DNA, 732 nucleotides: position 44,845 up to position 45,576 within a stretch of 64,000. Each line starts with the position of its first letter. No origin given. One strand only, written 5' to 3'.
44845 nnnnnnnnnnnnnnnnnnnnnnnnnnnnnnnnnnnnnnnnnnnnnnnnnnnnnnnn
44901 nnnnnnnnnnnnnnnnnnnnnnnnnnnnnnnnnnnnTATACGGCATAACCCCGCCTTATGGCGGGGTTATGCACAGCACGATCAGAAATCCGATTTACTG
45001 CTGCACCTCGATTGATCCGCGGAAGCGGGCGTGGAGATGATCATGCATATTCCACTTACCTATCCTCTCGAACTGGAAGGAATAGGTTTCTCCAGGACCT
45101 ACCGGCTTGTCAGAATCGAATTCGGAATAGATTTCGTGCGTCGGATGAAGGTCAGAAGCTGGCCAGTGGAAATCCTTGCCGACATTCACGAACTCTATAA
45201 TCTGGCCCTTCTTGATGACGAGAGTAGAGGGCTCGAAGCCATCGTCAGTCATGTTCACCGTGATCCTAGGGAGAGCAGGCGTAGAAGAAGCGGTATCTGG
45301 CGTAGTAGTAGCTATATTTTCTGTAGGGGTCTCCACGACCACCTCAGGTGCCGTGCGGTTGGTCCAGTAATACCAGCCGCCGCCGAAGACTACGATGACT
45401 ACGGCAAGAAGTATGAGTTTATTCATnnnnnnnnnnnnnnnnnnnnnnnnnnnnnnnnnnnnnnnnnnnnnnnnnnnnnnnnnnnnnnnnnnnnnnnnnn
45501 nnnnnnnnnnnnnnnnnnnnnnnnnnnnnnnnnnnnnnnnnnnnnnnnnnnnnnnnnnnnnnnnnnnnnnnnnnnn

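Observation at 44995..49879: Tandem triplication of a membrane-anchored Cys/His-rich family (C-x-H-[AG]-x-G-H) embedded among putative metal-binding secreted proteins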

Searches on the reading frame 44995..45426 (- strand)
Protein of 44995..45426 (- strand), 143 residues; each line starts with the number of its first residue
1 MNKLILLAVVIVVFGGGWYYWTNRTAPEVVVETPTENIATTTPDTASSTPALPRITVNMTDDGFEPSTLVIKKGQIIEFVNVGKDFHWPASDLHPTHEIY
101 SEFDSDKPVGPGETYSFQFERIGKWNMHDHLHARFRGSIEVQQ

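Call 3: search_protein_families(library=pfam, proteins=[window:44995-45426:-], max_evalue=1)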
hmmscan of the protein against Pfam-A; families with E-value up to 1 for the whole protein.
window:44995-45426:- (143 aa): 3 families
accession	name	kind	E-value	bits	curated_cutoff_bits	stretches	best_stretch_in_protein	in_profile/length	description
PF13473.12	Cupredoxin_1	-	1.4e-07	31.9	27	1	49-139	17-102/104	Cupredoxin-like domain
PF00127.26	Copper-bind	-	0.02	15.7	21.2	1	63-128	13-83/99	Copper binding proteins, plastocyanin/azurin family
PF20944.2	StcE_b-sandwich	-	0.069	13.6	27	0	105-127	50-73/75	Metalloprotease StcE, beta-sandwich domain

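Call 10: search_protein_families(library=ncbifam, proteins=[window:44995-45426:-], max_evalue=1)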
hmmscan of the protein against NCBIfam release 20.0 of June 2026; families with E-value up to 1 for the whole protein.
window:44995-45426:- (143 aa): 5 families
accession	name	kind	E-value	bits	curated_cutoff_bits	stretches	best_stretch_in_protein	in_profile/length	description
NF051440.1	CuResCopIPSEAE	equivalog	0.0065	16.3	280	1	35-84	25-72/180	copper-resistant cuproprotein CopI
TIGR02656.1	cyanin_plasto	equivalog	0.0097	16.3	87.85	1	63-130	13-87/99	plastocyanin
NF049865.1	outer_TDE2508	subfamily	0.12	11.6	125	1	57-141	208-289/437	TDE2508 family outer membrane beta-barrel protein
NF038351.1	cyt_ox_assem_30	subfamily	0.16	11.8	27.5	1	4-14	9-19/30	cytochrome oxidase small assembly protein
NF002334.0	PRK01294.1-2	equivalog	0.16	11.1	285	1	1-47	1-47/336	lipase secretion chaperone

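Call 63: search_solved_structures(query=A4, max_evalue=1, show_alignments=4)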
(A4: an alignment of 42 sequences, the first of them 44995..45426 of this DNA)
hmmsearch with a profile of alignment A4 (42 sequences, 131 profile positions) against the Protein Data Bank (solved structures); distinct sequences matched with E-value up to 1: 92 (the best 60 are shown).
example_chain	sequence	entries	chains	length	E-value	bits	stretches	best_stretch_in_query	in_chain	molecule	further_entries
1sfd_A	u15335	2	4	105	4.4e-08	36.3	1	33-130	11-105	Amicyanin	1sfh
1sf3_A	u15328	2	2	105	1.7e-07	34.4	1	33-130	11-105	Amicyanin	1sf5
2qdv_A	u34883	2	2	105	3.4e-07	33.4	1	33-130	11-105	Amicyanin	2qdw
1aac_A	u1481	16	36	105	4.4e-07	33.1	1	33-130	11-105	AMICYANIN | PROTEIN (AMICYANIN)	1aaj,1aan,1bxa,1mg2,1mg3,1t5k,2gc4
3rym_A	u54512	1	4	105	4.5e-07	33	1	33-130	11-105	Amicyanin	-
1mda_A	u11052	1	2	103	4.8e-07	32.9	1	34-130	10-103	AMICYANIN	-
2idt_A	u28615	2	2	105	5.6e-07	32.7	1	33-130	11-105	Amicyanin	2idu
3ie9_A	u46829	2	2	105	6.2e-07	32.6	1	33-130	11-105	Amicyanin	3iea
2idq_A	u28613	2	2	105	6.7e-07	32.5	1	33-130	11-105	Amicyanin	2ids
2gb2_A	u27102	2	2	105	8.2e-07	32.2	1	33-130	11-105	Amicyanin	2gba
4p5r_A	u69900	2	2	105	1.4e-06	31.4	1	33-130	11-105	Amicyanin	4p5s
3ply_A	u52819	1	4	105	3.6e-06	30.1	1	33-130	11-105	Amicyanin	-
3c75_A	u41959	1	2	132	1.2e-05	28.4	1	8-71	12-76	Amicyanin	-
9cck_A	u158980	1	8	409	5.3e-05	26.3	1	49-130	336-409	Copper-containing nitrite reductase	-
1id2_A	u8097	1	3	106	0.00015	24.8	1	31-71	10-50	AMICYANIN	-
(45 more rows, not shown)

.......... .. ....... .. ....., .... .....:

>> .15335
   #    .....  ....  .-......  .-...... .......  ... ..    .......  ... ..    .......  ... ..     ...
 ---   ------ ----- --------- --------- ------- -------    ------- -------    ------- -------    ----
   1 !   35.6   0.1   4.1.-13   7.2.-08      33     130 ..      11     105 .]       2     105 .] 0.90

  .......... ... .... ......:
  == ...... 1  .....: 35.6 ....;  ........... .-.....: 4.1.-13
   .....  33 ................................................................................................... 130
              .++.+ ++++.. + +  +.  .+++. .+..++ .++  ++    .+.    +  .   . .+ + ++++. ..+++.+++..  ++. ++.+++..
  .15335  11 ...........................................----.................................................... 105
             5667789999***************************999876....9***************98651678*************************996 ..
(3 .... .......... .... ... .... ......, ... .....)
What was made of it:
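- On Cupredoxin superfamily (for F): The profile hits amicyanin chains at 4.4e-8 over the full domain (call 63).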

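Call 88: search_protein_families(library=pfam, alignment_id=A4, max_evalue=0.01)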
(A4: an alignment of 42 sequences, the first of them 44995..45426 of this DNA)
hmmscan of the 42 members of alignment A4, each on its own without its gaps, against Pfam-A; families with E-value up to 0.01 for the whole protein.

A. member 1, window:44995-45426:- (143 aa): 1 family
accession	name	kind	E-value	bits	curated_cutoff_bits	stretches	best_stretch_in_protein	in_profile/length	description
PF13473.12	Cupredoxin_1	-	1.4e-07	31.9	27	1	49-139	17-102/104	Cupredoxin-like domain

B. families by the number of members that match (of 42 scanned): 8 families
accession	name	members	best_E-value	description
PF13473.12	Cupredoxin_1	36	6.3e-09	Cupredoxin-like domain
PF00127.26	Copper-bind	2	0.0013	Copper binding proteins, plastocyanin/azurin family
PF12729.13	4HB_MCP_1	1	0.0011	Four helix bundle sensory module for signal transduction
PF22852.1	SoxE_N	1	0.0028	Sulfocyanin, N-terminal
PF16986.11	CzcE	1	0.0047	Heavy-metal resistance protein CzcE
PF23523.1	Microp_apicomplexa_13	1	0.0059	Apicomplexa microprotein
PF07732.21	Cu-oxidase_3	1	0.0066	Multicopper oxidase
PF08308.17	PEGA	1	0.0069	PEGA domain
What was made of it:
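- On Cupredoxin superfamily (for F): 36 of 42 orthologues hit it (call 88).
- F hits Pfam Cupredoxin_1 (calls 3, 88).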
